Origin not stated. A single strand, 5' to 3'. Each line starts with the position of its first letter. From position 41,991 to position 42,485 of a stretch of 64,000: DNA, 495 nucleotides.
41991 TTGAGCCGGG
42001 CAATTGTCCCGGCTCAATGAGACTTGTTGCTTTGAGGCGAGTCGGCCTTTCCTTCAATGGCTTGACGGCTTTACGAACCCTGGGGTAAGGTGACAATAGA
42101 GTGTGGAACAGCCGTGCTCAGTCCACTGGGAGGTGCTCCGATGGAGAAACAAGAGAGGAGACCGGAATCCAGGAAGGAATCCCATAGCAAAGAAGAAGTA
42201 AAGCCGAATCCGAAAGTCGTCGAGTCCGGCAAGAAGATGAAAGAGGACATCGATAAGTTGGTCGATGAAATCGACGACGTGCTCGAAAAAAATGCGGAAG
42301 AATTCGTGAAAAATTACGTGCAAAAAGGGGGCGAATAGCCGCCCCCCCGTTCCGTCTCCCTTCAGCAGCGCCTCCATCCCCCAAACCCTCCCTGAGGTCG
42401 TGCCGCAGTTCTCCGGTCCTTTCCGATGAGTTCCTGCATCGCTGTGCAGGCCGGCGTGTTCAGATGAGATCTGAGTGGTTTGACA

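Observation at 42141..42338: Orphan pup gene encoding a ready-to-ligate GGE C-terminus, away from any pupylation or proteasome genes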

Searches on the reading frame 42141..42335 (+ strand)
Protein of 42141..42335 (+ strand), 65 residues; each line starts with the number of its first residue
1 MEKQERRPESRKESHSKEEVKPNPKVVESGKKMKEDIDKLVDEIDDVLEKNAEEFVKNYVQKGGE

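Call 3: search_protein_families(library=pfam, proteins=[window:42141-42335:+], max_evalue=1)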
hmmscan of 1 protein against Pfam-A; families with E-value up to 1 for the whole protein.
window:42141-42335:+ (65 aa): 4 families
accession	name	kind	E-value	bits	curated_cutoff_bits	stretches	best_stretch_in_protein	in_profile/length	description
PF05639.16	Pup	-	3.3e-21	76.4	27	1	4-65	6-69/69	Pup-like protein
PF04858.18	TH1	-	0.083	12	24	1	4-64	7-67/579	TH1 protein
PF01480.22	PWI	-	0.088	13.6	22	1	33-58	34-59/72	PWI domain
PF14812.11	PBP1_TM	-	0.1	13.3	27.8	1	1-56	1-55/85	Transmembrane domain of transglycosylase PBP1 at N-terminal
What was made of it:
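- On Pup (PF05639 / TIGR03687): PF05639 gives 76.4 bits against a 27-bit cut-off (call 3).
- Checked: Pfam PF05639 gives E=3.3e-21 and 76.4 bits against a 27-bit cut-off (call 3).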

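Call 4: search_protein_families(library=ncbifam, proteins=[window:42141-42335:+], max_evalue=1)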
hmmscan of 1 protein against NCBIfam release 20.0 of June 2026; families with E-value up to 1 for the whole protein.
window:42141-42335:+ (65 aa): 1 family
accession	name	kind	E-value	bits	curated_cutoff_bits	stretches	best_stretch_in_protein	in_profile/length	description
TIGR03687.1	pupylate_cterm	equivalog_domain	3.9e-17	62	41.45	1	35-65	3-33/33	ubiquitin-like protein Pup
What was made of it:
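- On Pup (PF05639 / TIGR03687): TIGR03687 gives 62 bits against 41.45 (call 4).
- On UBact: The Pup models already explain the whole conserved region (calls 3, 4).
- Checked: NCBIfam TIGR03687 gives 62 bits against a 41.45-bit cut-off (call 4).
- Pfam and NCBIfam scores are above the curated cut-offs (calls 3, 4). The protein passes the Pup equivalog-domain model TIGR03687 (call 4).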

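Call 6: find_encoding_contigs(protein=window:42141-42335:+, flank=10000, max_places=10)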
Protein window:42141-42335:+ (65 aa): 22 contigs read that carry it; 10 places shown.
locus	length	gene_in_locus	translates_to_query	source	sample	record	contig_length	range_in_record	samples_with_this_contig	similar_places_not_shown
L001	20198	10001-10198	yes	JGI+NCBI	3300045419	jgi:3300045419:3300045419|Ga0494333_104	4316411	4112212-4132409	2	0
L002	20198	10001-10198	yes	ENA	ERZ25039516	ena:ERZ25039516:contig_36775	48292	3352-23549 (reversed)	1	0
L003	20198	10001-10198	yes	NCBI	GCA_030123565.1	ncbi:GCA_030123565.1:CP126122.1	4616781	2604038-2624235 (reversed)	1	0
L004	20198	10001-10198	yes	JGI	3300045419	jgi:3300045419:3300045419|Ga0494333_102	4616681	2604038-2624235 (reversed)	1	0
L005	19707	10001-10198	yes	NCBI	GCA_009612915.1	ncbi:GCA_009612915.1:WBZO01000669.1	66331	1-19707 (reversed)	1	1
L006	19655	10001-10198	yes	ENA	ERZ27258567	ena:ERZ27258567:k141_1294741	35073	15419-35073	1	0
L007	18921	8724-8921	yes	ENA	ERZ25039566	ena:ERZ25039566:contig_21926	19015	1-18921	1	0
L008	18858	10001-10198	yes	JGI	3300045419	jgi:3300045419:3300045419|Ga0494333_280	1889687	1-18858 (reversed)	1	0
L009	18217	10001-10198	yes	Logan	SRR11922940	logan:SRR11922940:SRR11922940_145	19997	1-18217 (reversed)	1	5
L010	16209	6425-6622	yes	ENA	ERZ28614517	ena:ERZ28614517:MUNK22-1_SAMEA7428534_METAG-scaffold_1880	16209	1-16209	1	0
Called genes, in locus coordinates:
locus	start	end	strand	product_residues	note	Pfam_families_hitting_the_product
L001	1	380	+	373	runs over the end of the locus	-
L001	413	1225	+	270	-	PF13181:TPR_8 (faint), PF13371:TPR_9 (faint), PF13374:TPR_10 (faint), PF13428:TPR_14 (faint), PF14561:TPR_20 (faint), PF25064:ARM_TT21_5th (faint), PF13424:TPR_12, PF13432:TPR_16 (weak), +11 more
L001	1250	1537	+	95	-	PF02416:TatA_B_E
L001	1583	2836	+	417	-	PF08450:SGL (faint), PF25021:TEN_NHL, PF01436:NHL (faint), PF13449:Phytase-like (faint)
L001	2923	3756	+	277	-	PF09459:EB_dh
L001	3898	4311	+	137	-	-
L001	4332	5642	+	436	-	PF03264:Cytochrom_NNT (faint), PF14537:Cytochrom_c3_2 (faint), PF22113:Mtrc-MtrF_II-IV_dom (faint), PF14522:Cytochrome_C7 (faint), PF09699:Paired_CXXCH_1 (faint), PF13435:Cytochrome_C554 (faint)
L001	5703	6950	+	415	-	PF22113:Mtrc-MtrF_II-IV_dom (faint), PF14522:Cytochrome_C7 (faint), PF09699:Paired_CXXCH_1 (faint), PF13435:Cytochrome_C554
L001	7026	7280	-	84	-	-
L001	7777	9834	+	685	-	PF03030:H_PPase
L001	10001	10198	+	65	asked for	PF05639:Pup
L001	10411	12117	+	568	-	PF01368:DHH, PF02272:DHHA1, PF17768:RecJ_OB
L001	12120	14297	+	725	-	PF13328:HD_4, PF01966:HD, PF04607:RelA_SpoT, PF02824:TGS, PF19296:RelA_AH, PF28438:RelA_RIS, PF01842:ACT, PF13291:ACT_4, +1 more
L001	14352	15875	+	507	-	PF00924:MS_channel_2nd, PF21082:MS_channel_3rd (weak), PF00027:cNMP_binding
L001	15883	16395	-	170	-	PF02643:DUF192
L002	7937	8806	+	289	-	PF03030:H_PPase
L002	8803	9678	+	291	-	PF03030:H_PPase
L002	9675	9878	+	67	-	PF03030:H_PPase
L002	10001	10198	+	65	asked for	PF05639:Pup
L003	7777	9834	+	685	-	PF03030:H_PPase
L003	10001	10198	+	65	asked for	PF05639:Pup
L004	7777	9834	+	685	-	PF03030:H_PPase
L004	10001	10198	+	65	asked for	PF05639:Pup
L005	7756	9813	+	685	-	PF03030:H_PPase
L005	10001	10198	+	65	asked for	PF05639:Pup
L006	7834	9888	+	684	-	PF03030:H_PPase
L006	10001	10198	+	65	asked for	PF05639:Pup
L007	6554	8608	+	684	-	PF03030:H_PPase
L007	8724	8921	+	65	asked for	PF05639:Pup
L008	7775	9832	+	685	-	PF03030:H_PPase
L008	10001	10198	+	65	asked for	PF05639:Pup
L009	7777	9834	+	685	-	PF03030:H_PPase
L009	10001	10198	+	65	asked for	PF05639:Pup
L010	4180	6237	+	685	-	PF03030:H_PPase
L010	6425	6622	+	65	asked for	PF05639:Pup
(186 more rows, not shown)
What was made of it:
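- All 10 places inspected have the order hppA-pup-recJ-relA (call 6).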

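Call 12: find_homologous_proteins(query=window:42141-42335:+, max_evalue=0.001)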
Query window:42141-42335:+ (65 aa): 2035 proteins with E <= 0.001 among 2038 candidates; the best 120 are listed.
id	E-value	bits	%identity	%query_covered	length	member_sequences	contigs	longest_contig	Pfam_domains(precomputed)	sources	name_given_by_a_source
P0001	1.3e-30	121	97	100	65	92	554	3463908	PF05639.17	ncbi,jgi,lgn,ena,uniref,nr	ncbi:MAG TPA: ubiquitin-like protein Pup [Nitrospira sp.]|jgi:ubiquitin-like protein Pup|uniref:ubiq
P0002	1.6e-30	121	97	100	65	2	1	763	PF05639.17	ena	-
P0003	3.2e-30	120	97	100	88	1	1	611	PF05639.17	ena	-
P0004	4.0e-30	120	97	100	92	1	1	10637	PF05639.17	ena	-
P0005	5.2e-30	119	95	100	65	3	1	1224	PF05639.17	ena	-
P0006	6.8e-30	119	95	100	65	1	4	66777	PF05639.17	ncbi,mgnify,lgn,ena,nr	ncbi:MAG: ubiquitin-like protein Pup [Nitrospira sp.]|mgnify:FL=1|nr:ubiquitin-like protein Pup [Nit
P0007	1.1e-29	118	97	98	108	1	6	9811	PF05639.17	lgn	-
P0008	2.5e-29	117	95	100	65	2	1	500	PF05639.17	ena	-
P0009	4.1e-28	113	91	100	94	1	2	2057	PF05639.17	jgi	jgi:ubiquitin-like protein Pup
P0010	7.5e-28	113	86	100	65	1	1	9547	PF05639.17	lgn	-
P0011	1.0e-27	112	86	100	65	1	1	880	PF05639.17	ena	-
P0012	1.3e-27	112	88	100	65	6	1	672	PF05639.17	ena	-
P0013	1.8e-27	111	89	100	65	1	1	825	PF05639.17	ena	-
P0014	2.1e-27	111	86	100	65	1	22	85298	PF05639.17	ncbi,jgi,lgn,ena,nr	ncbi:MAG: ubiquitin-like protein Pup [Nitrospirae bacterium 13_1_40CM_62_7]|jgi:ubiquitin-like prote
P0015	2.2e-27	111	85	100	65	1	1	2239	PF05639.17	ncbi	ncbi:MAG: ubiquitin-like protein Pup [Nitrospiraceae bacterium]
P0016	2.4e-27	111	86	100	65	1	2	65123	PF05639.17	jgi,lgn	jgi:ubiquitin-like protein Pup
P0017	2.5e-27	111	86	100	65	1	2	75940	PF05639.17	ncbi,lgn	-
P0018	2.7e-27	111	86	100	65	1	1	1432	PF05639.17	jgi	-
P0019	2.7e-27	111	86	100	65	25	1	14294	PF05639.17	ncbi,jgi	jgi:ubiquitin-like protein Pup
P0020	2.9e-27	111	88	100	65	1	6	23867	PF05639.17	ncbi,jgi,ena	-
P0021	3.4e-27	111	86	100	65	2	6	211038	PF05639.17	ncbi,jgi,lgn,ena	jgi:ubiquitin-like protein Pup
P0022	3.5e-27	110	86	100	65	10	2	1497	PF05639.17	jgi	jgi:ubiquitin-like protein Pup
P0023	4.1e-27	110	86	100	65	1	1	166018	PF05639.17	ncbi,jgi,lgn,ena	-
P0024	4.5e-27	110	85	100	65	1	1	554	PF05639.17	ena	-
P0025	4.6e-27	110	86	100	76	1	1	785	PF05639.17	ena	-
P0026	4.6e-27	110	86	100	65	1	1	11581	PF05639.17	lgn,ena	-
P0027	5.3e-27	110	86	100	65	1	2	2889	PF05639.17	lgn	-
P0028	5.4e-27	110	86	100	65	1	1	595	PF05639.17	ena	-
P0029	5.8e-27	110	85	100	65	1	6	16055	PF05639.17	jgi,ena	jgi:ubiquitin-like protein Pup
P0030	7.2e-27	110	85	100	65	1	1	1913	PF05639.17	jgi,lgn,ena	-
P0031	7.4e-27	109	88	100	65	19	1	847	PF05639.17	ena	-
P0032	8.5e-27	109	83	100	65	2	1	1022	PF05639.17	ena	-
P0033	9.2e-27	109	86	100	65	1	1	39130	PF05639.17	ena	-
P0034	9.7e-27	109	86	100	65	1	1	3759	PF05639.17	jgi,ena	-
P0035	1.0e-26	109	85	100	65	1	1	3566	PF05639.17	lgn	-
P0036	1.1e-26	109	86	100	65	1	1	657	PF05639.17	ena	-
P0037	1.1e-26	109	85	100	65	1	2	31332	PF05639.17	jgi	jgi:ubiquitin-like protein Pup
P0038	1.1e-26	109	85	100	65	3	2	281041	PF05639.17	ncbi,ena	-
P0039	1.3e-26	109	85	100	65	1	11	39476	PF05639.17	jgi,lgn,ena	-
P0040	1.3e-26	109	85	100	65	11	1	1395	PF05639.17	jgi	jgi:ubiquitin-like protein Pup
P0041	1.4e-26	109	85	100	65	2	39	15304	PF05639.17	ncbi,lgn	-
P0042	1.5e-26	108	83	100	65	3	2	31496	PF05639.17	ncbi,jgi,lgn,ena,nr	ncbi:MAG: ubiquitin-like protein Pup [Nitrospira sp.]|jgi:ubiquitin-like protein Pup|nr:ubiquitin-li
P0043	1.7e-26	108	85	100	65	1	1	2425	PF05639.17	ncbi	ncbi:MAG: ubiquitin-like protein Pup [Nitrospirales bacterium]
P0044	1.9e-26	108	83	100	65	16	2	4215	PF05639.17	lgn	-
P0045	2.0e-26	108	86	100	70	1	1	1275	PF05639.17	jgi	jgi:ubiquitin-like protein Pup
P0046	2.0e-26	108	88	100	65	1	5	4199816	PF05639.17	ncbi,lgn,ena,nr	ncbi:hypothetical protein YTPLAS18_26150 [Nitrospira sp.]|nr:hypothetical protein YTPLAS18_26150 [Ni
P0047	2.0e-26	108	83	100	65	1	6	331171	PF05639.17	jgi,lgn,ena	jgi:ubiquitin-like protein Pup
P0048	2.2e-26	108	85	100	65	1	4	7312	PF05639.17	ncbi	-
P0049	3.1e-26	108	85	100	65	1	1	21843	PF05639.17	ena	-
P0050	3.5e-26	107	83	100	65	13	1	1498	PF05639.17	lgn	-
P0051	3.7e-26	107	83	100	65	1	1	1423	PF05639.17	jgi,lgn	jgi:ubiquitin-like protein Pup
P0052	3.8e-26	107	83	100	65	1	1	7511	PF05639.17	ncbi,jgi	jgi:ubiquitin-like protein Pup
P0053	4.2e-26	107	86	100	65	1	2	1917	PF05639.17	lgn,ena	-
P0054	4.2e-26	107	86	100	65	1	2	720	PF05639.17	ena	-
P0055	4.5e-26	107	83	100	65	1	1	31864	PF05639.17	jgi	jgi:ubiquitin-like protein Pup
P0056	5.0e-26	107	85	100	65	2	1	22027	PF05639.17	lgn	-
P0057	5.7e-26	107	85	100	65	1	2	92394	PF05639.17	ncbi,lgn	-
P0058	6.3e-26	107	82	100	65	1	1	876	PF05639.17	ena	-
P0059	7.9e-26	106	83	100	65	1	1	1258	PF05639.17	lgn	-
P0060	7.9e-26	106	83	100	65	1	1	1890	PF05639.17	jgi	jgi:ubiquitin-like protein Pup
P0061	8.5e-26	106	83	100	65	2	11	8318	PF05639.17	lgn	-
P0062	8.7e-26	106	85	100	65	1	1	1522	PF05639.17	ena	-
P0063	9.3e-26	106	83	100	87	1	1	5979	PF05639.17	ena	-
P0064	9.6e-26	106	83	100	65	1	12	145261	PF05639.17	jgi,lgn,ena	jgi:ubiquitin-like protein Pup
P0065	1.1e-25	106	83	100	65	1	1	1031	PF05639.17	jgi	jgi:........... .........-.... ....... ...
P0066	1.1e-25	106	85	100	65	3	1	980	PF05639.17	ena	-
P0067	1.2e-25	106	83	100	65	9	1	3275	PF05639.17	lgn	-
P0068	1.3e-25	106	83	100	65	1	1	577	PF05639.17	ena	-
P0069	1.4e-25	105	82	100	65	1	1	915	PF05639.17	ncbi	-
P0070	1.5e-25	105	82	100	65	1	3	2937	PF05639.17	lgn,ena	-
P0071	1.5e-25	105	82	100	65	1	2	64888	PF05639.17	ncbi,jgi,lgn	jgi:ubiquitin-like protein Pup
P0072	1.5e-25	105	85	100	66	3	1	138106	PF05639.17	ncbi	-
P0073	1.5e-25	105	82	100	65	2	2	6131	PF05639.17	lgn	-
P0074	1.6e-25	105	83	100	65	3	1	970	PF05639.17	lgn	-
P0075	1.6e-25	105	82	100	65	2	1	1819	PF05639.17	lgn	-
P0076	1.8e-25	105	82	100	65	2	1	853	PF05639.17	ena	-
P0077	1.8e-25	105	82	100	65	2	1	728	PF05639.17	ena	-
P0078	2.1e-25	105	82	100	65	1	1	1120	PF05639.17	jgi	jgi:ubiquitin-like protein Pup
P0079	2.1e-25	105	85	100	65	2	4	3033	PF05639.17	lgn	-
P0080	2.1e-25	105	82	100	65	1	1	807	PF05639.17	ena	-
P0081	2.3e-25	105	89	95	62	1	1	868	PF05639.17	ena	-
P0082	2.7e-25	105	78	100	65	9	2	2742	PF05639.17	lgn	-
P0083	2.9e-25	104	80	100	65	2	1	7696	PF05639.17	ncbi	-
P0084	3.0e-25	104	80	100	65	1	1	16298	PF05639.17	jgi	jgi:ubiquitin-like protein Pup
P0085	3.3e-25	104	80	100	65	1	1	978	PF05639.17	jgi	jgi:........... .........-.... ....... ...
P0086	3.8e-25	104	82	100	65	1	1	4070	PF05639.17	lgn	-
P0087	3.9e-25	104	82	100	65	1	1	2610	PF05639.17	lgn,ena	-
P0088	4.0e-25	104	82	100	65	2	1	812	PF05639.17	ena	-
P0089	5.2e-25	104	83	100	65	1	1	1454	PF05639.17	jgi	jgi:ubiquitin-like protein Pup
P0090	5.3e-25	104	83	100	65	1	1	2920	PF05639.17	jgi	jgi:ubiquitin-like protein Pup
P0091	5.7e-25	104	80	100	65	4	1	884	PF05639.17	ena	-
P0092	6.5e-25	103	80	100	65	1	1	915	PF05639.17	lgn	-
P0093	6.5e-25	103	85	100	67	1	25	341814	PF05639.17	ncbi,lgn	ncbi:MAG: ubiquitin-like protein Pup [Nitrospiraceae bacterium]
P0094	7.8e-25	103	83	100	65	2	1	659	PF05639.17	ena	-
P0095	8.2e-25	103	82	100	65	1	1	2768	PF05639.17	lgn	-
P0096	8.3e-25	103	82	100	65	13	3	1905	PF05639.17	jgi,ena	-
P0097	8.4e-25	103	82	100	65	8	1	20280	PF05639.17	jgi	jgi:ubiquitin-like protein Pup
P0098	9.4e-25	103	80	100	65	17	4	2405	PF05639.17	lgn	-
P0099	9.9e-25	103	77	100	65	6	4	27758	PF05639.17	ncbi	ncbi:MAG: ubiquitin-like protein Pup [Nitrospirales bacterium]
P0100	1.3e-24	102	80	100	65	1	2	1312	PF05639.17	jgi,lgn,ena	-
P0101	1.3e-24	102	83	100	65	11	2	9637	PF05639.17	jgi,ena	jgi:ubiquitin-like protein Pup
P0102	1.6e-24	102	82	100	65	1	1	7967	PF05639.17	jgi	jgi:ubiquitin-like protein Pup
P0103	1.7e-24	102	82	100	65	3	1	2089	PF05639.17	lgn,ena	-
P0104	1.8e-24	102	84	100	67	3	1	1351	PF05639.17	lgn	-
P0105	2.2e-24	102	82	100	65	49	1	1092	PF05639.17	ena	-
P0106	2.6e-24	102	78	100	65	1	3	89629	PF05639.17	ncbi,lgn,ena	-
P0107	2.6e-24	101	78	100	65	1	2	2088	PF05639.17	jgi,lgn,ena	jgi:ubiquitin-like protein Pup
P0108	2.7e-24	101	80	100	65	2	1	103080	PF05639.17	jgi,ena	jgi:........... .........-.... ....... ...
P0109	2.7e-24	101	82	100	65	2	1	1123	PF05639.17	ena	-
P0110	2.7e-24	101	82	100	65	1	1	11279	PF05639.17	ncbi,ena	-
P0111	3.3e-24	101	80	100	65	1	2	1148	PF05639.17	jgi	jgi:ubiquitin-like protein Pup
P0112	3.4e-24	101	98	85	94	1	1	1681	PF05639.17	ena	-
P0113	5.2e-24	101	90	91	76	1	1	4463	PF05639.17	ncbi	-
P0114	6.0e-24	100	82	100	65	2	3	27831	PF05639.17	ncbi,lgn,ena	-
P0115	6.8e-24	100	78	100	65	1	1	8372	PF05639.17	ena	-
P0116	7.3e-24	100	85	100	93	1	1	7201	PF05639.17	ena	-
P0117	8.2e-24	100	85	100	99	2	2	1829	PF05639.17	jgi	jgi:ubiquitin-like protein Pup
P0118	8.5e-24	100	78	100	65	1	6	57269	PF05639.17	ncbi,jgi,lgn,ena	jgi:ubiquitin-like protein Pup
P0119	1.0e-23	100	77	100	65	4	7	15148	PF05639.17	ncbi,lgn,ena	ncbi:MAG: ubiquitin-like protein Pup [Nitrospiraceae bacterium]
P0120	1.3e-23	99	78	100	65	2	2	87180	PF05639.17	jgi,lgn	jgi:ubiquitin-like protein Pup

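Call 22: find_encoding_contigs(protein=P0047, flank=6000, max_places=3)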
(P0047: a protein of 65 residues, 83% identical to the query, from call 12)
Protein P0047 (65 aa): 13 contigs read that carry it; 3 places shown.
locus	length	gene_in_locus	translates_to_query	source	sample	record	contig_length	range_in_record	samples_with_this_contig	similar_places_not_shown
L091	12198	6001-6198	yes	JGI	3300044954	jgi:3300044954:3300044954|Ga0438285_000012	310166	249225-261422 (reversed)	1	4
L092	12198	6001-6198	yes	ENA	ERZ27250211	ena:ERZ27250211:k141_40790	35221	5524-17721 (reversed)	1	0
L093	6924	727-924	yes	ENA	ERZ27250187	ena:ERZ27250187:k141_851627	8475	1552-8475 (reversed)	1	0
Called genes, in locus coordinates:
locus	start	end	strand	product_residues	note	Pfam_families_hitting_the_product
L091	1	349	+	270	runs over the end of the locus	PF09459:EB_dh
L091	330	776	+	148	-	-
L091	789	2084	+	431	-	PF14522:Cytochrome_C7 (faint), PF22113:Mtrc-MtrF_II-IV_dom (faint), PF09699:Paired_CXXCH_1 (faint), PF13435:Cytochrome_C554 (faint)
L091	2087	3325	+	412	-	PF14522:Cytochrome_C7 (faint), PF22113:Mtrc-MtrF_II-IV_dom (faint), PF09699:Paired_CXXCH_1 (faint), PF13435:Cytochrome_C554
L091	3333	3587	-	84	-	-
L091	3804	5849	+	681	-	PF03030:H_PPase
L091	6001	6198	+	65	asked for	PF05639:Pup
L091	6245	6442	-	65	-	-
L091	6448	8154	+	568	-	PF01368:DHH, PF02272:DHHA1, PF17768:RecJ_OB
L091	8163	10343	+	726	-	PF13328:HD_4, PF01966:HD, PF04607:RelA_SpoT, PF02824:TGS, PF19296:RelA_AH, PF28438:RelA_RIS, PF01842:ACT, PF13291:ACT_4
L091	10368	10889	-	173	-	PF02643:DUF192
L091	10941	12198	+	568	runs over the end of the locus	PF00501:AMP-binding, PF13193:AMP-binding_C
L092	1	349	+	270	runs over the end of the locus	PF09459:EB_dh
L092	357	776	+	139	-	-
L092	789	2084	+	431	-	PF14522:Cytochrome_C7 (faint), PF14537:Cytochrom_c3_2 (faint), PF22113:Mtrc-MtrF_II-IV_dom (faint), PF09699:Paired_CXXCH_1 (faint), PF13435:Cytochrome_C554 (faint)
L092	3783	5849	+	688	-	PF03030:H_PPase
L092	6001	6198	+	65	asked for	PF05639:Pup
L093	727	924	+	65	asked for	PF05639:Pup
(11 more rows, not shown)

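Call 44: search_solved_structures(query=window:42141-42335:+, max_evalue=0.01, show_alignments=3)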
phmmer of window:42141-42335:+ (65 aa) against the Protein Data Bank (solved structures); distinct sequences matched with E-value up to 0.01: 7.
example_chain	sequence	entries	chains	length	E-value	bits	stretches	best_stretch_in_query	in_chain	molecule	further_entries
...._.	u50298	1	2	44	7.9e-11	45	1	28-65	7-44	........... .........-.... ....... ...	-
3m9d_G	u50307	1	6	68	2.7e-10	43.3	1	28-65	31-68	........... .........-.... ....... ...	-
7px9_G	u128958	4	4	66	4.2e-10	42.8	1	28-65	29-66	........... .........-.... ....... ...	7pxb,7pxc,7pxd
9cku_H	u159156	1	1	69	9e-10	41.7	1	31-65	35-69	Pup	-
7oy3_B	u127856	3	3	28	2.5e-09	40.3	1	38-65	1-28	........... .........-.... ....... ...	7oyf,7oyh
7oxy_B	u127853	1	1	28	4.8e-09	39.4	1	38-65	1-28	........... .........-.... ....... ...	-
4bjr_A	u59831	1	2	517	1.2e-06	31.9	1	39-65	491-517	PUP--PROTEIN LIGASE, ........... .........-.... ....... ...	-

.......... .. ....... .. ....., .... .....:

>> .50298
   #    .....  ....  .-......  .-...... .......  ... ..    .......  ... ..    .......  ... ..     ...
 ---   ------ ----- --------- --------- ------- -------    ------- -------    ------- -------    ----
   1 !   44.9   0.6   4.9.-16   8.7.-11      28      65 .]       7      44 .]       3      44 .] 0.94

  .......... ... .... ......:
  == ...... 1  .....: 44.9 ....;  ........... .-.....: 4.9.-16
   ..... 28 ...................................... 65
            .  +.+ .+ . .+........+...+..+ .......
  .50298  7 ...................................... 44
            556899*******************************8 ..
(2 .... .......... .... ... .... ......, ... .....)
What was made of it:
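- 42141..42338 (+): pup: 65-aa prokaryotic ubiquitin-like protein ending in GGE (stop codon included). Call 44: residues 28-65 align to M. tuberculosis Pup in its Mpa complexes, and residues 38-65 to the Pup peptides of entries 7oy3/7oxy and to Pup in the PafA-Pup fusion 4bjr.
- On Pup (PF05639 / TIGR03687): Residues 28-65 align without gaps to Pup chains of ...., 3m9d and 7px9, and residues 38-65 to those of 7oy3, 7oxy and 4bjr (call 44).
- Residues 28-65 align to M. tuberculosis Pup in its Mpa complexes, and residues 38-65 to the Pup peptides of entries 7oy3/7oxy and to Pup in the PafA-Pup fusion 4bjr (call 44).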
